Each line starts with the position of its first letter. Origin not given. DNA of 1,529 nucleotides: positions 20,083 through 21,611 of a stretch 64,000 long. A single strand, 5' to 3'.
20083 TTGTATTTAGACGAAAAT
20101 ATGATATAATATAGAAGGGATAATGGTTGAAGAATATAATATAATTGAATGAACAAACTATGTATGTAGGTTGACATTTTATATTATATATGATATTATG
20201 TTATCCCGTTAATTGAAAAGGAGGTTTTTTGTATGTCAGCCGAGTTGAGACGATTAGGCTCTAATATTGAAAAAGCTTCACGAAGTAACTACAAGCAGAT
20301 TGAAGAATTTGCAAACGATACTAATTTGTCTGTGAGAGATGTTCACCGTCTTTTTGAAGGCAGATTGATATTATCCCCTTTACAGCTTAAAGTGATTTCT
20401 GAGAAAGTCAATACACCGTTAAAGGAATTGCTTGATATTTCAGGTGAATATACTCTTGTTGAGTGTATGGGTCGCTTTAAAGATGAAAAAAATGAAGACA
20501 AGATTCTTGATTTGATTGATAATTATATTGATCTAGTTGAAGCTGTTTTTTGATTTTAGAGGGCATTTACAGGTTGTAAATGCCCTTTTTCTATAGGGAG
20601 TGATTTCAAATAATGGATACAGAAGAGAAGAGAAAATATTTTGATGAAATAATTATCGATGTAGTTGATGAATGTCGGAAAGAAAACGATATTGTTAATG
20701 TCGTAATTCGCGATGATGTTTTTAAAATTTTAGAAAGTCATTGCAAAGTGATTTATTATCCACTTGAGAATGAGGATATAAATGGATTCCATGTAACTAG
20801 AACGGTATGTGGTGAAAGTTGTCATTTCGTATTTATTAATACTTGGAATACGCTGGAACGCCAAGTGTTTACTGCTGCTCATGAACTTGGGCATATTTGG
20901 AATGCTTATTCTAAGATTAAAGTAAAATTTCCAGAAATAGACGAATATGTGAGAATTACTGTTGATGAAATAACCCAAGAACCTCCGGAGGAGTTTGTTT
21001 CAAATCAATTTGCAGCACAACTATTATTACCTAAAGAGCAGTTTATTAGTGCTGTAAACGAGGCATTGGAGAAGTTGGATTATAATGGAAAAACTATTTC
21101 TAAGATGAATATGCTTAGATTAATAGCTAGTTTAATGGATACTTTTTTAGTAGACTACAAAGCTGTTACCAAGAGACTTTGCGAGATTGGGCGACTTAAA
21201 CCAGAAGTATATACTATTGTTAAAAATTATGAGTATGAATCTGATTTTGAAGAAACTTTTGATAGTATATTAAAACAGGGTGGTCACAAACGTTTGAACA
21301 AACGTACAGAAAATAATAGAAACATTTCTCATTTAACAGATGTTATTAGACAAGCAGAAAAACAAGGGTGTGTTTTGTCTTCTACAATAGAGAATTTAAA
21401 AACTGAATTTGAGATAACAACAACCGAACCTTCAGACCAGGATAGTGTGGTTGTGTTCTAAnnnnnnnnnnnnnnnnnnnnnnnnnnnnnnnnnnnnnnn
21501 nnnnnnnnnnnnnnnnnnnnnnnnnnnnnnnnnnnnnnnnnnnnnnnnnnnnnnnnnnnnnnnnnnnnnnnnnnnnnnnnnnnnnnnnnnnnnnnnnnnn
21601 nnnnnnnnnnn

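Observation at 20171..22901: xre / ImmA-IrrE / PIN-like / dCTP-deaminase unit: candidate protease-switched nucleotide-depletion defence module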

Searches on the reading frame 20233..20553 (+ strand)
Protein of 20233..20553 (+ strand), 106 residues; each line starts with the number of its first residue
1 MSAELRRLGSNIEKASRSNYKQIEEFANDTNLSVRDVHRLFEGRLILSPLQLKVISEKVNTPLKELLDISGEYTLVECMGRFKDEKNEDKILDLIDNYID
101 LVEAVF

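Call 3: search_protein_families(library=pfam, proteins=[window:20233-20553:+], max_evalue=0.1)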
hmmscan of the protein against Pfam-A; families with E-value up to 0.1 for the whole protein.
window:20233-20553:+ (106 aa): 1 family
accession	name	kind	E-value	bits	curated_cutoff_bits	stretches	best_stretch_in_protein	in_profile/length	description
PF24655.1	DUF7645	-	0.083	13.3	27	0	5-42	13-50/62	Domain of unknown function (DUF7645)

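Call 4: search_protein_families(library=padloc, proteins=[window:20233-20553:+], max_evalue=0.1)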
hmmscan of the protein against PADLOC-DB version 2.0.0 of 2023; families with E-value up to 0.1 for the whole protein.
window:20233-20553:+ (106 aa): 2 families
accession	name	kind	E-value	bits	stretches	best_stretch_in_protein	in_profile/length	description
PDLC04775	PDC-M69A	-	0.0005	18.6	1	1-100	1-102/113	-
PDLC03677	HEase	-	0.028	11.8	1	6-39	62-94/359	homing endonuclease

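Call 5: search_protein_families(library=ncbifam, proteins=[window:20233-20553:+], max_evalue=0.1)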
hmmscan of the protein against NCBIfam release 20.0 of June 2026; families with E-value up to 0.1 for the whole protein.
window:20233-20553:+ (106 aa): 1 family
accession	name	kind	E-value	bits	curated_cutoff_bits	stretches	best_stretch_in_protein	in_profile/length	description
NF007863.0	PRK10575.1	equivalog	0.011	15.1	433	1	26-93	6-71/265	Fe3+-hydroxamate ABC transporter ATP-binding protein FhuC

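Call 52: search_solved_structures(query=A2, max_evalue=10, show_alignments=2)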
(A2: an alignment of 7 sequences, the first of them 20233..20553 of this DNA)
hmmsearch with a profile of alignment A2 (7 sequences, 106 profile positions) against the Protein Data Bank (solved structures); distinct sequences matched with E-value up to 10: 24.
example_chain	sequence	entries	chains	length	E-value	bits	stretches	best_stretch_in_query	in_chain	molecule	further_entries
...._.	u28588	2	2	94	0.016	18.9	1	9-77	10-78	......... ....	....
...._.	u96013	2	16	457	0.051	17.2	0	22-67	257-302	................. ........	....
2ica_A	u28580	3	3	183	0.3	14.8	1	36-84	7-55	Integrin alpha-L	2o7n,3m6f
1rd4_A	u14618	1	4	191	0.3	14.8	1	36-84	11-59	Integrin alpha-L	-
3f74_A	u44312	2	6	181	0.31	14.7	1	36-84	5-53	Integrin alpha-L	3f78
1dgq_A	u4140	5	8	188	0.32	14.7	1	36-84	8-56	LEUKOCYTE FUNCTION ASSOCIATED ANTIGEN-1 | Integrin alpha-L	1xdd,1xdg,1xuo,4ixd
7kc3_C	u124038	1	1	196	0.32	14.7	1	36-84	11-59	Integrin alpha-L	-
1lfa_A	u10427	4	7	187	0.32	14.7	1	36-84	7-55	CD11A | LEUKOCYTE ADHESION GLYCOPROTEIN | I-DOMAIN FRAGMENT OF LFA-1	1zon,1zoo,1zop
3tcx_B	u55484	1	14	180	0.32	14.7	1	36-84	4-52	Integrin alpha-L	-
3e2m_A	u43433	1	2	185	0.32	14.7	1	36-84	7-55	Integrin alpha-L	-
7kc5_A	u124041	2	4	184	0.33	14.6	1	36-84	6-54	Integrin alpha-L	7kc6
1t0p_A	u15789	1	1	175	0.33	14.6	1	36-84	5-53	Integrin alpha-L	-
12aw_A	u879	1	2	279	0.34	14.6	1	8-85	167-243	HYBRID TWO-COMPONENT SYSTEM PROTEIN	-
3eoa_I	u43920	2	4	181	0.34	14.6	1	36-85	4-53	Integrin alpha-L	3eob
1cqp_A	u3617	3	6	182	0.35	14.6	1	36-84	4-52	ANTIGEN CD11A (P180) | Integrin alpha-L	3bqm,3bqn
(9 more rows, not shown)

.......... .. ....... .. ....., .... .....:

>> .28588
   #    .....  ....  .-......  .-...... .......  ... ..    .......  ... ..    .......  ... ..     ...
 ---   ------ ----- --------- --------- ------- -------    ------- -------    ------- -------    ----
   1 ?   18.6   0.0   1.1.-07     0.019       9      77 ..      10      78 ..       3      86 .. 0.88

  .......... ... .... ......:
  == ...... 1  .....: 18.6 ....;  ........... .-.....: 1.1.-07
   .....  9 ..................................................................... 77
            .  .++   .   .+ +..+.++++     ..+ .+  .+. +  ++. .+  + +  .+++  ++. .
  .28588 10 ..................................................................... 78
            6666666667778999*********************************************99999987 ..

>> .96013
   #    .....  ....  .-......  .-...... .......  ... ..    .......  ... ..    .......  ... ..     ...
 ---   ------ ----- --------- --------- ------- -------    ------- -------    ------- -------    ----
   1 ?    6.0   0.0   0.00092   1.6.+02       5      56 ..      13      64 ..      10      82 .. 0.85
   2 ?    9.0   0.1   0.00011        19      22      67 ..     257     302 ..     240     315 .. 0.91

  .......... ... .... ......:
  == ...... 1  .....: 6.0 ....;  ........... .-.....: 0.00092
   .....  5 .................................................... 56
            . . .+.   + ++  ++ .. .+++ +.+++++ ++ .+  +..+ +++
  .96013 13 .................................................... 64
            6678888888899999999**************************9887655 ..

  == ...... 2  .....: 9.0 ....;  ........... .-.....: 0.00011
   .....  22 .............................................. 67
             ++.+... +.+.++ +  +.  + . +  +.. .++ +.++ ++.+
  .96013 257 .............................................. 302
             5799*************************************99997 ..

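Call 70: search_protein_families(library=phrogs, proteins=[window:20233-20553:+], max_evalue=0.01)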
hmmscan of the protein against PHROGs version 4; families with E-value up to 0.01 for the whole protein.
window:20233-20553:+ (106 aa): 1 family
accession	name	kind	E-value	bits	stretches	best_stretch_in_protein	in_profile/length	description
phrog_11306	-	unknown function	0.0073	17.4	0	23-42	3-22/63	-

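Call 94: predict_structure(protein=window:20233-20553:+)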
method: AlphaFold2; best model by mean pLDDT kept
length: 106 residues; sequences in the alignment: 1
mean_pLDDT: 54.9   pTM: 0.36
mean pLDDT of the five models: 54.9, 51.5, 51.1, 46.4, 45.9
residues with pLDDT >= 90: 0; 70-90: 0; 50-70: 76; < 50: 30
segments of 3 or more residues with pLDDT < 50: 47-49, 59-71, 101-106
pLDDT, mean of each block of 10 residues (from residue 1): 54 61 64 63 53 50 47 51 54 57 45
secondary structure, 60 per line:
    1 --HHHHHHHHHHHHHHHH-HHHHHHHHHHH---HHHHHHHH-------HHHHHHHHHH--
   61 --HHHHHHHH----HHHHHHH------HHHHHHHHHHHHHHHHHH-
elements in order: H3-18 H20-30 H34-41 H49-58 H63-70 H75-81 H88-105

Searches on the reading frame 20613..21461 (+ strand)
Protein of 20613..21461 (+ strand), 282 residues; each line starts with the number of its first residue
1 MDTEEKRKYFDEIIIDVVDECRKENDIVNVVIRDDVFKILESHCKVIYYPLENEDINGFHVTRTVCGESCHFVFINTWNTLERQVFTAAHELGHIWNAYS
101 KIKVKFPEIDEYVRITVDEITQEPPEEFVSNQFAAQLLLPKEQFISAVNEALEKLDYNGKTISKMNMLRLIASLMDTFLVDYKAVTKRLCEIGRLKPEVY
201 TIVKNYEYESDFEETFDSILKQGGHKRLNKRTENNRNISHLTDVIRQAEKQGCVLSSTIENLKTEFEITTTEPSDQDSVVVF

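Call 3: search_protein_families(library=pfam, proteins=[window:20613-21461:+], max_evalue=0.1)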
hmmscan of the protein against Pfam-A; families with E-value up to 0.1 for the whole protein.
window:20613-21461:+ (282 aa): 1 family
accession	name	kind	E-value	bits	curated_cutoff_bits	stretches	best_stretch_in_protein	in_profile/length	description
PF06114.19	Peptidase_M78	-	2.5e-16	60.1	22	1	44-189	6-122/123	IrrE N-terminal-like domain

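Call 4: search_protein_families(library=padloc, proteins=[window:20613-21461:+], max_evalue=0.1)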
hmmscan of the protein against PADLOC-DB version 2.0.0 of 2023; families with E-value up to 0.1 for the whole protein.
window:20613-21461:+ (282 aa): 14 families
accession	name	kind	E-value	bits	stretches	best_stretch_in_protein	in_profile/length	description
PDLC04776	PDC-M69B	-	2.5e-33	113.9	1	15-275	16-249/272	-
PDLC04141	capP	-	6e-13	46.9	1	33-151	21-125/242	capP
PDLC03944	RmrA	-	1.5e-11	42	1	21-157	135-261/384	-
PDLC03949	RmrA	-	2.1e-09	34.7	1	36-154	144-243/363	-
PDLC03950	RmrA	-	8.8e-08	29.5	1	35-150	150-250/369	-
PDLC03946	RmrA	-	1.5e-06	25.2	1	36-151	145-240/357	-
PDLC03952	RmrA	-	4.2e-06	23.9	1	4-148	143-273/395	-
PDLC03951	RmrA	-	9.2e-06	22.9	1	2-150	124-258/400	-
PDLC03948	RmrA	-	1.2e-05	22.4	1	9-148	134-260/397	-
PDLC03945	RmrA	-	2.6e-05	21.6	1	74-151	198-263/394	-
PDLC03947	RmrA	-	7.7e-05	19.7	1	14-148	141-261/383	-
PDLC03954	RmrA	-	0.00026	18.1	1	19-149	146-262/380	-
PDLC03953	RmrA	-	0.0031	14.8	1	82-153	206-258/373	-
PDLC03955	RmrA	-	0.057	10.6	0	18-95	151-225/371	-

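Call 5: search_protein_families(library=ncbifam, proteins=[window:20613-21461:+], max_evalue=0.1)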
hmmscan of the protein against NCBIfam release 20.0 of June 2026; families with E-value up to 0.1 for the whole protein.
window:20613-21461:+ (282 aa): 2 families
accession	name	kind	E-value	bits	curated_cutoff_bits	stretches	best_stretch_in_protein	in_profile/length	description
NF052239.1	antitox_spr1629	equivalog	2.8e-05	23.4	335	1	11-151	139-263/377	spr1629 family repressor/antitoxin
TIGR02290.1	M3_fam_3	subfamily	0.034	13.1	561.7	0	72-95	364-386/587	M3 family oligoendopeptidase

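Call 53: search_solved_structures(query=A3, max_evalue=0.01)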
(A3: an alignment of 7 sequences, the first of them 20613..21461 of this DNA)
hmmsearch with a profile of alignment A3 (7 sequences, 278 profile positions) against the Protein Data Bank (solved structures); distinct sequences matched with E-value up to 0.01: 0.

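Call 70: search_protein_families(library=phrogs, proteins=[window:20613-21461:+], max_evalue=0.01)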
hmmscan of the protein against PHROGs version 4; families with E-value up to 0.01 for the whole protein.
window:20613-21461:+ (282 aa): 6 families
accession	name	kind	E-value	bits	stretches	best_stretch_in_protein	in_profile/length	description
phrog_2439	-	transcription regulation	2e-14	54.2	1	14-201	130-289/367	transcriptional regulator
phrog_87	-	other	5.1e-10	40.5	1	32-158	39-139/227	metallo-protease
phrog_1914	-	unknown function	2.2e-08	35.1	1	30-205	44-191/222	-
phrog_1516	-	unknown function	3.1e-06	28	1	14-149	15-150/227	-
phrog_4031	-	unknown function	6.3e-05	22.6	1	129-194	287-353/626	-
phrog_19315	-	unknown function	0.0019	18.3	1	78-223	89-205/348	-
